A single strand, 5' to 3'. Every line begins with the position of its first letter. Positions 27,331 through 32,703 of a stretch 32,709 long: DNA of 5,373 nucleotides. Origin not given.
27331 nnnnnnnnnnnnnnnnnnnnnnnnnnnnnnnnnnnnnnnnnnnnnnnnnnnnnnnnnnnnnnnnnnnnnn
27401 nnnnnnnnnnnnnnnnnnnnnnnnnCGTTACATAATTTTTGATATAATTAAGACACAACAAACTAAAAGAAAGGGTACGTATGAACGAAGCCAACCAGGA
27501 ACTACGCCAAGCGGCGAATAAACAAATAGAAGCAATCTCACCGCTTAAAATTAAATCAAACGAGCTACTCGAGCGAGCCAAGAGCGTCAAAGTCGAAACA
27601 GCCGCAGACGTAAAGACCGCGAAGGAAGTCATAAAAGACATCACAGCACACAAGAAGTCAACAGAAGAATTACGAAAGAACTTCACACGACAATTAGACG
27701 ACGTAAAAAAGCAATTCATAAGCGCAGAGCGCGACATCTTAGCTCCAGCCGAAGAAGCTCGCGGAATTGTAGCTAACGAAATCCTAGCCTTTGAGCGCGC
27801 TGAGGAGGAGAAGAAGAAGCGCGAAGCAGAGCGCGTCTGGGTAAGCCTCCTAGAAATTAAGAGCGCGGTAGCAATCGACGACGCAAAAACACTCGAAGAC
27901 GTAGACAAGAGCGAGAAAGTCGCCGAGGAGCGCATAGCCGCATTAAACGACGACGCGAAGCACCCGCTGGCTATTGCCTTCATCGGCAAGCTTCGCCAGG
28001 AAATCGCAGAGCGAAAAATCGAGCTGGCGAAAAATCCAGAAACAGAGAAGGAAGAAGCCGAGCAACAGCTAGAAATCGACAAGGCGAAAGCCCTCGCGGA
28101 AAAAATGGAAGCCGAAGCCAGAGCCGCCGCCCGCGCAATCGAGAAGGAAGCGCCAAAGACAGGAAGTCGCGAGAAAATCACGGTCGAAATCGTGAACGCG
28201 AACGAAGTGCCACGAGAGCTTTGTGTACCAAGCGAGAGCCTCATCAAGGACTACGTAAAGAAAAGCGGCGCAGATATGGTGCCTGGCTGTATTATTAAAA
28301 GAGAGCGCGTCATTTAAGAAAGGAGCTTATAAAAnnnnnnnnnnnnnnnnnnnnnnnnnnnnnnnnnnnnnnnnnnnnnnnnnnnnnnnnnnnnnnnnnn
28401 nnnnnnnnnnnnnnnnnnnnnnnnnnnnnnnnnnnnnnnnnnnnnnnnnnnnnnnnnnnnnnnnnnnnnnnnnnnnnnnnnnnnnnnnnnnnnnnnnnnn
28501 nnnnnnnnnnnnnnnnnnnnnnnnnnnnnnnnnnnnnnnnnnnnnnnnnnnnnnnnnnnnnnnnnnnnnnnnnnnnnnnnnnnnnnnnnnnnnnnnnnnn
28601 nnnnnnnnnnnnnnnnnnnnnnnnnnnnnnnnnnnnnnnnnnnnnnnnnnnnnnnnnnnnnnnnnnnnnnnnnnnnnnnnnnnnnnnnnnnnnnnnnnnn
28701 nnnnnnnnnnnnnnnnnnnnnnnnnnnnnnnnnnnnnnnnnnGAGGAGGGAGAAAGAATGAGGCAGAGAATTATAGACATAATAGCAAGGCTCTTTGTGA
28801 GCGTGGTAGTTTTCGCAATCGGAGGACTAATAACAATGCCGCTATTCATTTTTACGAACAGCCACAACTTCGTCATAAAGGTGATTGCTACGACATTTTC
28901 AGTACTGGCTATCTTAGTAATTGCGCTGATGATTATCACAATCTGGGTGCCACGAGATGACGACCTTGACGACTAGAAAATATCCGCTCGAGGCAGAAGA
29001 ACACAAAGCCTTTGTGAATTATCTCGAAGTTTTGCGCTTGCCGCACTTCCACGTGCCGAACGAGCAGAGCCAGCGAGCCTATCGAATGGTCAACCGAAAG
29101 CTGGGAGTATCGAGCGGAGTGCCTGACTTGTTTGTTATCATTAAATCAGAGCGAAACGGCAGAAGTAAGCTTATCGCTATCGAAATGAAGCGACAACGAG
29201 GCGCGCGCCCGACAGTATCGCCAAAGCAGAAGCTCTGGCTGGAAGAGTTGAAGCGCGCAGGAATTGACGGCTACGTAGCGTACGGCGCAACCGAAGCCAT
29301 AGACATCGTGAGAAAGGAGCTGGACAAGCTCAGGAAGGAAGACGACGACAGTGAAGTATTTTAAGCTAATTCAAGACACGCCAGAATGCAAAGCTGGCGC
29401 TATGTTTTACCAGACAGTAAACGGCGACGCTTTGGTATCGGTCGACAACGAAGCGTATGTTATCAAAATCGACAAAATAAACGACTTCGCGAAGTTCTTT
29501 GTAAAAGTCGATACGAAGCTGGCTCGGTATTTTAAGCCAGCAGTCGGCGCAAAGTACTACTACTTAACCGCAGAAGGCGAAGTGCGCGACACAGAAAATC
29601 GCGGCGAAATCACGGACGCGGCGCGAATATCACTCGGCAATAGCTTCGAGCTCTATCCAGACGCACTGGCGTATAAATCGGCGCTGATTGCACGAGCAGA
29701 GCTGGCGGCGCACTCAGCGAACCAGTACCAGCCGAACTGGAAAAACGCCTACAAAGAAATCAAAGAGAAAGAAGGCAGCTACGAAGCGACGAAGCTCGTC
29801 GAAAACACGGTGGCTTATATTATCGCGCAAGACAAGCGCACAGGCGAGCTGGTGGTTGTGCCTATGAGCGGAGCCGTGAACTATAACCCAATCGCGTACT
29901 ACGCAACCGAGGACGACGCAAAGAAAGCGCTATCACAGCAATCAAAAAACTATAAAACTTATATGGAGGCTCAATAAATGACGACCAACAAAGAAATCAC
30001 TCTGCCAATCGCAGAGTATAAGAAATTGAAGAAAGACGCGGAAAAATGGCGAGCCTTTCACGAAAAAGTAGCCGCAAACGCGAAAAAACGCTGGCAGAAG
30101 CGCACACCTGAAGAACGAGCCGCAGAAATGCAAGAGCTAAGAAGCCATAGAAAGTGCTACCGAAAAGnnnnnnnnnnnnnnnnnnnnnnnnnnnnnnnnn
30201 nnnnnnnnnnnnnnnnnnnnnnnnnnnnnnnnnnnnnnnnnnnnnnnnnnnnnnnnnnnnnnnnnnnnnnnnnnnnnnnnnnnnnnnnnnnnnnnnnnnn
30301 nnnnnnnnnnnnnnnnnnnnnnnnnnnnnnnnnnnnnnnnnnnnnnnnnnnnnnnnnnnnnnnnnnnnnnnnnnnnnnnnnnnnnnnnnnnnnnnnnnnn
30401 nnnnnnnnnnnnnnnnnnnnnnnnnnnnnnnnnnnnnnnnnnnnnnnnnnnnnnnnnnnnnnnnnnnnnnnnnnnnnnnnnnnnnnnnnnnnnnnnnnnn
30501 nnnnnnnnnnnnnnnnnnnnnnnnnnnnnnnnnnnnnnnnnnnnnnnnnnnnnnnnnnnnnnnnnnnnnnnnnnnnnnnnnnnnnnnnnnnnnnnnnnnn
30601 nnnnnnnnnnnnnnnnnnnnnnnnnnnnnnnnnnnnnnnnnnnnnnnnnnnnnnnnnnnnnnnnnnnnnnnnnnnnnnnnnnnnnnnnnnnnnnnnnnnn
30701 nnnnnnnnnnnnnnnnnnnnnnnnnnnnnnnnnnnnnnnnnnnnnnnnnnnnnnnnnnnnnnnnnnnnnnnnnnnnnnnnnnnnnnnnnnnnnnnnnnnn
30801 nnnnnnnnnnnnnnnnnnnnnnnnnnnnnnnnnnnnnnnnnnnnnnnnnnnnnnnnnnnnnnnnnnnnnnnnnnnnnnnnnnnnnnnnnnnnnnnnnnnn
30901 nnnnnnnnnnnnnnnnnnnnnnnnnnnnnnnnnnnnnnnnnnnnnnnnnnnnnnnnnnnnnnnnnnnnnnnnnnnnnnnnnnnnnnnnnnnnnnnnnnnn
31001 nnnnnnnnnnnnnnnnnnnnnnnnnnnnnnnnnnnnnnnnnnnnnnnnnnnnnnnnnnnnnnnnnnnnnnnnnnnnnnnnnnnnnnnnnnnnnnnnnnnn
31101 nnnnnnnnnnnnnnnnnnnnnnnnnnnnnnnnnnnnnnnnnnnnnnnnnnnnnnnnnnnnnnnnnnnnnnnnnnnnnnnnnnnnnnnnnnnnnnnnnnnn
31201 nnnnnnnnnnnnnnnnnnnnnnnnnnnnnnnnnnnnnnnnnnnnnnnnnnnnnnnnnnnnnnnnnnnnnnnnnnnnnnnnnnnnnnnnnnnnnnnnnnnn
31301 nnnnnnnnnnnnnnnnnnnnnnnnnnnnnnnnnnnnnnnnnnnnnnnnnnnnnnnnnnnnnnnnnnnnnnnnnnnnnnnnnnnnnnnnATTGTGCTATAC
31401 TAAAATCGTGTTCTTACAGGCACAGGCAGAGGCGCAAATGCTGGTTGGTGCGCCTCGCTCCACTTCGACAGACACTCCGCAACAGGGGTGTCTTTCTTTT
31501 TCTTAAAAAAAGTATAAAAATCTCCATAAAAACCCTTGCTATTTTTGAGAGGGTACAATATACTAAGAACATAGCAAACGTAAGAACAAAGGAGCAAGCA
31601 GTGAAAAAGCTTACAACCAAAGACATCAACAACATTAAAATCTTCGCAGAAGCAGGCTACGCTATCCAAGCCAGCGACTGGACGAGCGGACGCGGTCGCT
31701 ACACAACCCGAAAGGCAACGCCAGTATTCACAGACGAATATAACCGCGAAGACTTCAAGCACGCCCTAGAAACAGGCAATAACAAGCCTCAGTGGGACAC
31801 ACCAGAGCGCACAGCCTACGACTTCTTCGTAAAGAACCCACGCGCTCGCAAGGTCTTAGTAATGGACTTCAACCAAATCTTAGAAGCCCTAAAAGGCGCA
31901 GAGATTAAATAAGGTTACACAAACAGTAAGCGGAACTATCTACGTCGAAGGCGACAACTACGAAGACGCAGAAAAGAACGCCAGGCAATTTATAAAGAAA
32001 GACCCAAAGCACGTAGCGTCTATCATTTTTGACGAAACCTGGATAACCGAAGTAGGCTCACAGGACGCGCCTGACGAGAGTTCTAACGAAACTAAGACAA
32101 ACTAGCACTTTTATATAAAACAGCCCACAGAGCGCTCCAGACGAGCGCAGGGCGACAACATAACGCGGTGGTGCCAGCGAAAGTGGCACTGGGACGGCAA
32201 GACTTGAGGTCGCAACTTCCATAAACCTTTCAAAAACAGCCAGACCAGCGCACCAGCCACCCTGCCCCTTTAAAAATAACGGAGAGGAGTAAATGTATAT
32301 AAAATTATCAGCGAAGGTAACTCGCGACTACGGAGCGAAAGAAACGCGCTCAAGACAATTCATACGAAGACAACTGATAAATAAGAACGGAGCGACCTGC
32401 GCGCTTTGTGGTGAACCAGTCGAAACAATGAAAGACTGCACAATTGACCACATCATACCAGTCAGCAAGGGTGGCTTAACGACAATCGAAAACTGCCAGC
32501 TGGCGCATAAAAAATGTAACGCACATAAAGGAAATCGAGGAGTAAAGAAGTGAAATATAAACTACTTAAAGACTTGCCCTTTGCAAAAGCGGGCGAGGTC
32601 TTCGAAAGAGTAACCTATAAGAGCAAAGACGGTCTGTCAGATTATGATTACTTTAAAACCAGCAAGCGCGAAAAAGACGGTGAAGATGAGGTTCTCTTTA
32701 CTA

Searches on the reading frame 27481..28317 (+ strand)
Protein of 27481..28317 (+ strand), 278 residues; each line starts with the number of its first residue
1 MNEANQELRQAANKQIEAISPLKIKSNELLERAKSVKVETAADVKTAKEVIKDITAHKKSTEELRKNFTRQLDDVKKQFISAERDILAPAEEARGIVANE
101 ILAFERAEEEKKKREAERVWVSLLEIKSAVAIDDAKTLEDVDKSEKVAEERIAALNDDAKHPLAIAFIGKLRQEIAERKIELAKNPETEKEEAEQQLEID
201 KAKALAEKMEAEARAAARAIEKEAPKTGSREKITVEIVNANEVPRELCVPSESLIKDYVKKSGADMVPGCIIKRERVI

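Call 14: search_protein_families(library=phrogs, proteins=[window:27481-28317:+], max_evalue=0.01)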
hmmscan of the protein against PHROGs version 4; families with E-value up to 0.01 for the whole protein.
window:27481-28317:+ (278 aa): 1 family
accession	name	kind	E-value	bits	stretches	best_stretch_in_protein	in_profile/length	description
phrog_10477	-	DNA, RNA and nucleotide metabolism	1.6e-05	26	1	10-269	13-233/243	exonuclease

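Call 30: search_protein_families(library=pfam, proteins=[window:27481-28317:+], max_evalue=0.1)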
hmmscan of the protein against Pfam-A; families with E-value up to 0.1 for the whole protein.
window:27481-28317:+ (278 aa): 3 families
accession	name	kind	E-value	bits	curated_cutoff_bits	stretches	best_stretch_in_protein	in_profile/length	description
PF24627.1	PUMA_CC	-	0.01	16.2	30.1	1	44-84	10-50/74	PUMA coiled-coil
PF03245.18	Phage_lysis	-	0.028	15.1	25.4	1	32-88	4-60/126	Bacteriophage Rz lysis protein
PF21834.1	DUF6894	-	0.093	13.3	24.1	0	209-241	26-59/69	Domain of unknown function (DUF6894)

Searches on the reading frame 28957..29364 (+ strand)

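Call 30: search_protein_families(library=pfam, proteins=[window:28957-29364:+], max_evalue=0.1)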
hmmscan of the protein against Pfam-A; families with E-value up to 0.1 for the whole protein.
window:28957-29364:+ (135 aa): 2 families
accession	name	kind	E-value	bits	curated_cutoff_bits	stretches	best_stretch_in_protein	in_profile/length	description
PF08774.17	VRR_NUC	-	2.1e-09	37.9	23.8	1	48-111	57-115/116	VRR-NUC domain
PF01939.22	NucS_C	-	0.012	16.1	24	1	40-102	18-74/124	Endonuclease NucS C-terminal domain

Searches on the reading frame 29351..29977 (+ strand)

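Call 30: search_protein_families(library=pfam, proteins=[window:29351-29977:+], max_evalue=0.1)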
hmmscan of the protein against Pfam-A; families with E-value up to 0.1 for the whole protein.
window:29351-29977:+ (208 aa): 1 family
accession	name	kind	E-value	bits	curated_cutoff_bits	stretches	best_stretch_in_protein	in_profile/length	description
PF03993.17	DUF349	-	0.034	14.9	23.9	1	104-145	30-67/75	Domain of Unknown Function (DUF349)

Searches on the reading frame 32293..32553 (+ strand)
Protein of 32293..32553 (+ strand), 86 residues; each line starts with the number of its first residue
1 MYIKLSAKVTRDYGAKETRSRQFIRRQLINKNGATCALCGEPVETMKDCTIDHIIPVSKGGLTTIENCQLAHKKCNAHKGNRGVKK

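Call 14: search_protein_families(library=phrogs, proteins=[window:32293-32553:+], max_evalue=0.01)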
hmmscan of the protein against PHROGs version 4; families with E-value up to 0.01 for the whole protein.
window:32293-32553:+ (86 aa): 32 families (the best 25 are shown)
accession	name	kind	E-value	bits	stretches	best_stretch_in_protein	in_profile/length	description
phrog_338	-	DNA, RNA and nucleotide metabolism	3.1e-20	73.8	1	14-82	186-262/340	HNH endonuclease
phrog_9645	-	DNA, RNA and nucleotide metabolism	1.4e-15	58.4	1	17-82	5-72/168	HNH endonuclease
phrog_2118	-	DNA, RNA and nucleotide metabolism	7.3e-15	56.3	1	7-84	150-226/301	HNH endonuclease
phrog_6050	-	DNA, RNA and nucleotide metabolism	1.2e-14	54.9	1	22-83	300-361/402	HNH endonuclease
phrog_1035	-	DNA, RNA and nucleotide metabolism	1.4e-13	52.3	1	27-82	153-213/271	endonuclease VII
phrog_2214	-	DNA, RNA and nucleotide metabolism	3.6e-13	50.4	1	15-85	175-242/429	HNH endonuclease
phrog_8660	-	DNA, RNA and nucleotide metabolism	3.8e-13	51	1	10-84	101-181/196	HNH endonuclease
phrog_1271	-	DNA, RNA and nucleotide metabolism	3.9e-13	50.5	1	22-84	255-320/361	HNH endonuclease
phrog_16726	-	DNA, RNA and nucleotide metabolism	7.4e-13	49.9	1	16-83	77-144/308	HNH endonuclease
phrog_5718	-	DNA, RNA and nucleotide metabolism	1.1e-12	48.7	1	20-82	115-176/394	HNH endonuclease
phrog_7785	-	DNA, RNA and nucleotide metabolism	2.9e-12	47.8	1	16-82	50-114/147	HNH endonuclease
phrog_589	-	DNA, RNA and nucleotide metabolism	3.3e-10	41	1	18-82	76-141/179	HNH endonuclease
phrog_144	-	DNA, RNA and nucleotide metabolism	3.4e-09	37.6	1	17-82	68-135/175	HNH endonuclease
phrog_333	-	DNA, RNA and nucleotide metabolism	7.3e-08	33.7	1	21-82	22-81/138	HNH endonuclease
phrog_17283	-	DNA, RNA and nucleotide metabolism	1.6e-07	32.5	1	50-82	10-43/71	HNH endonuclease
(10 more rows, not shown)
